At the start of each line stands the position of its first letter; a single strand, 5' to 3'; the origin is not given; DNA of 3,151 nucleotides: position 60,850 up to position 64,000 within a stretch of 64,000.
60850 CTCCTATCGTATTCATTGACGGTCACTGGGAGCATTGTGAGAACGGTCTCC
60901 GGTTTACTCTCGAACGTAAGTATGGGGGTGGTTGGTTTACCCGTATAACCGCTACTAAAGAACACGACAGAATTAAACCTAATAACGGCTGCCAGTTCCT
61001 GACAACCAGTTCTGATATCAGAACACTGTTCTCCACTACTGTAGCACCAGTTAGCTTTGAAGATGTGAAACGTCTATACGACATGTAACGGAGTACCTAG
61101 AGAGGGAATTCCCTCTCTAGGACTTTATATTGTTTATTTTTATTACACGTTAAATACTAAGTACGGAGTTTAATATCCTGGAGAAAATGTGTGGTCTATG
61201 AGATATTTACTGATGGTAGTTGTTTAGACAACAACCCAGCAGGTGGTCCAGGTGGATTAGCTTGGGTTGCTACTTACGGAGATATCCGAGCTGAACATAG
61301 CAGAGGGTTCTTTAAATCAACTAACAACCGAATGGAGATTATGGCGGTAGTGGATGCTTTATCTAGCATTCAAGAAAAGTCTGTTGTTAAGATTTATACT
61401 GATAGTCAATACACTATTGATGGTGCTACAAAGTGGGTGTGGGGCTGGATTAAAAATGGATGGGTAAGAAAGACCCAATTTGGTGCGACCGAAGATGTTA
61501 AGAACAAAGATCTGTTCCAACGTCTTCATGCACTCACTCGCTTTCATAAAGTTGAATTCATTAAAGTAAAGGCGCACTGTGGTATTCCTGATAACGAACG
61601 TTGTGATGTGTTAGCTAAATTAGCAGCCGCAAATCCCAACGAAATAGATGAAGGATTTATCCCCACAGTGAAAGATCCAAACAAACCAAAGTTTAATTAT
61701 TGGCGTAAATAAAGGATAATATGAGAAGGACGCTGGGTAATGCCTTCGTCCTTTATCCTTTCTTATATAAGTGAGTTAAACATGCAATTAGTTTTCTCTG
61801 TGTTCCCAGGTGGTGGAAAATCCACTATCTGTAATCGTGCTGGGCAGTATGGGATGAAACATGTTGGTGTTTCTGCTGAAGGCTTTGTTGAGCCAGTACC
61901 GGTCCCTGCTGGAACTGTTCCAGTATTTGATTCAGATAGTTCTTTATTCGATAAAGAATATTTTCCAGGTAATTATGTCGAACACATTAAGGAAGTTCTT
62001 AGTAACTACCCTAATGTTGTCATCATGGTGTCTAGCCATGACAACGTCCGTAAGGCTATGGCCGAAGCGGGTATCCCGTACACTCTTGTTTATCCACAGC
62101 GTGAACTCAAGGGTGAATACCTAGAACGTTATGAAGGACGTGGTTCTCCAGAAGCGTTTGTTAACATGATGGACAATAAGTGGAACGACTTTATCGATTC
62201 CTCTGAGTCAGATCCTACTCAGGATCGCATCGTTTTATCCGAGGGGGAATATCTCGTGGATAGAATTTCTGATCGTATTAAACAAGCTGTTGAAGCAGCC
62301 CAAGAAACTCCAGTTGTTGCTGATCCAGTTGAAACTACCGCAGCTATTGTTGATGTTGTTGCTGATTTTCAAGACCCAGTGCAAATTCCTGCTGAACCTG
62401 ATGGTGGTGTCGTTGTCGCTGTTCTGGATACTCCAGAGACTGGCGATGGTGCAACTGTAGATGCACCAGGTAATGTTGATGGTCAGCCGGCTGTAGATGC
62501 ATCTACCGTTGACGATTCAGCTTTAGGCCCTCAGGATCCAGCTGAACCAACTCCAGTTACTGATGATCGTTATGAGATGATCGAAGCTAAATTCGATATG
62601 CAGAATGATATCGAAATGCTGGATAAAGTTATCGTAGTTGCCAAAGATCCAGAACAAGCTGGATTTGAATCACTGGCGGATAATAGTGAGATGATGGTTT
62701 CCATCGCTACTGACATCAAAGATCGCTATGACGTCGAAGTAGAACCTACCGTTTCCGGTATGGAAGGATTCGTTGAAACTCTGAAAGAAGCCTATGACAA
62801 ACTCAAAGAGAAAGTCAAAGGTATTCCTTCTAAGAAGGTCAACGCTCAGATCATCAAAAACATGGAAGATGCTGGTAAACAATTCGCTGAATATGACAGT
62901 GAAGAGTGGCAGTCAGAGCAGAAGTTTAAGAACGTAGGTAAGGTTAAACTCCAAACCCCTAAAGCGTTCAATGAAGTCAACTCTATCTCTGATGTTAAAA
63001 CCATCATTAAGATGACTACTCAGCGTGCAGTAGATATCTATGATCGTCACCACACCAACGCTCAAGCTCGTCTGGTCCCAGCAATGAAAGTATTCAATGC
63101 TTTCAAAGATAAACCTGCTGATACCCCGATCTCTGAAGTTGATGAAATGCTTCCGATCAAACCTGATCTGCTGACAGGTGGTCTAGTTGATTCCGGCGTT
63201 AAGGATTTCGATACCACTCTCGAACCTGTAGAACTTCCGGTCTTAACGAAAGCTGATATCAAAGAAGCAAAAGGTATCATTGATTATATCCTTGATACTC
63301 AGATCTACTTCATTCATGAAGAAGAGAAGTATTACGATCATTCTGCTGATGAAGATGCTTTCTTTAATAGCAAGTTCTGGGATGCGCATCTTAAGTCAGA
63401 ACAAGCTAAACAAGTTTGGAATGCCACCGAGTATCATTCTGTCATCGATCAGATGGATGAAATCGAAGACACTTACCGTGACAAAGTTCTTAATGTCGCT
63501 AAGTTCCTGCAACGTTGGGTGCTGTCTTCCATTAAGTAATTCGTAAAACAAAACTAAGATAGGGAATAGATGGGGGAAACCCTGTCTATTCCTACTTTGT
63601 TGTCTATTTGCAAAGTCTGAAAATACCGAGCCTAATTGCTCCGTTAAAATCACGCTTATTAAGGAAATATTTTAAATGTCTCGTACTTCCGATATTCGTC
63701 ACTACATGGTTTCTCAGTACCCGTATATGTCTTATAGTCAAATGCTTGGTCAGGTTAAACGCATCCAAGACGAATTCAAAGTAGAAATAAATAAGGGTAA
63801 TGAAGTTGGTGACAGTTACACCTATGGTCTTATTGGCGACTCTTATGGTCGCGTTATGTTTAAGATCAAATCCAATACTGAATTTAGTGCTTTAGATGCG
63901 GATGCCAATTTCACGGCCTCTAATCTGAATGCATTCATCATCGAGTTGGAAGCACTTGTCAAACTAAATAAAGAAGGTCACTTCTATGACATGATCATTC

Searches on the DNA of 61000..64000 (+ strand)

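Call 68: search_dna_similar(query=window:61000-64000:+, collection=phages, mode=near, max_rows=4)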
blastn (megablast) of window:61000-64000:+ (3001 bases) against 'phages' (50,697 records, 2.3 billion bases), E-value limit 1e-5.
Records with a match: 5; places in all: 5; records where one place covers at least 80% of the query: 2.
Best place of each record, by identity: 80-90% 2; 60-80% 3.
By first word of the organism name: Serratia 2; Erwinia 2; Shewanella 1.
By host as written in the record: Serratia marcescens LVF3 2; Erwinia billingiae 2; Shewanella xiamenensis 1.
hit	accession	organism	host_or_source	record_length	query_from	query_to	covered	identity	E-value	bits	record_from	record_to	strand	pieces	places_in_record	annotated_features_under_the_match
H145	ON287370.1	Serratia phage vB_SmaM-Sureiya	Serratia marcescens LVF3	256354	85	2999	88%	82.3%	0e+0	2257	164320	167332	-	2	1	hypothetical protein (x3) | ribonuclease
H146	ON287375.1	Serratia phage vB_SmaM-Yubaba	Serratia marcescens LVF3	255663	124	3001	87%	81.9%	0e+0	2177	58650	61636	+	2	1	hypothetical protein (x2) | ribonuclease HI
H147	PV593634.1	Shewanella phage SXP01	Shewanella xiamenensis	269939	134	1218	36%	76.1%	5e-150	538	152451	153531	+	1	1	ribonuclease HI | hypothetical protein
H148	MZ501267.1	Erwinia phage AH04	Erwinia billingiae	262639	209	658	15%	77.5%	3e-68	267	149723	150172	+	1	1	154: ribonuclease H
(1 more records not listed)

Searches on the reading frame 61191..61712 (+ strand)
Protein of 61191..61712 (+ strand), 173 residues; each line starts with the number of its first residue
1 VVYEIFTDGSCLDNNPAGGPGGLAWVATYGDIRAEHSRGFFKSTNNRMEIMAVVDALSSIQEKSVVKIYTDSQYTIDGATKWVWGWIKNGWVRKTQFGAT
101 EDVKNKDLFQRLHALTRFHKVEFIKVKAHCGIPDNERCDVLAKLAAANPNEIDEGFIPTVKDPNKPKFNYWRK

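Call 36: search_protein_families(library=pfam, proteins=[window:61191-61712:+], max_evalue=0.01)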
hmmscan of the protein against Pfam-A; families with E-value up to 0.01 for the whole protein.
window:61191-61712:+ (173 aa): 1 family
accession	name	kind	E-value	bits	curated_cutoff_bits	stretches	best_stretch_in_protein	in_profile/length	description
PF00075.30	RNase_H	-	5.8e-38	130.7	25.8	1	3-146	4-140/141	RNase H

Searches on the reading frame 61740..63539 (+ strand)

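Call 36: search_protein_families(library=pfam, proteins=[window:61740-63539:+], max_evalue=0.01)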
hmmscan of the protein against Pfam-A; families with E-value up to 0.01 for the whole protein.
window:61740-63539:+ (599 aa): 0 families

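Call 64: search_protein_families(library=phrogs, proteins=[window:61740-63539:+], max_evalue=0.00001)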
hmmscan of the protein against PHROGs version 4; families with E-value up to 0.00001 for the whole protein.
window:61740-63539:+ (599 aa): 1 family
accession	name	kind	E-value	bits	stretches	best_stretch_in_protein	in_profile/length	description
phrog_4182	-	unknown function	1e-51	176.9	1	11-184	6-157/243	-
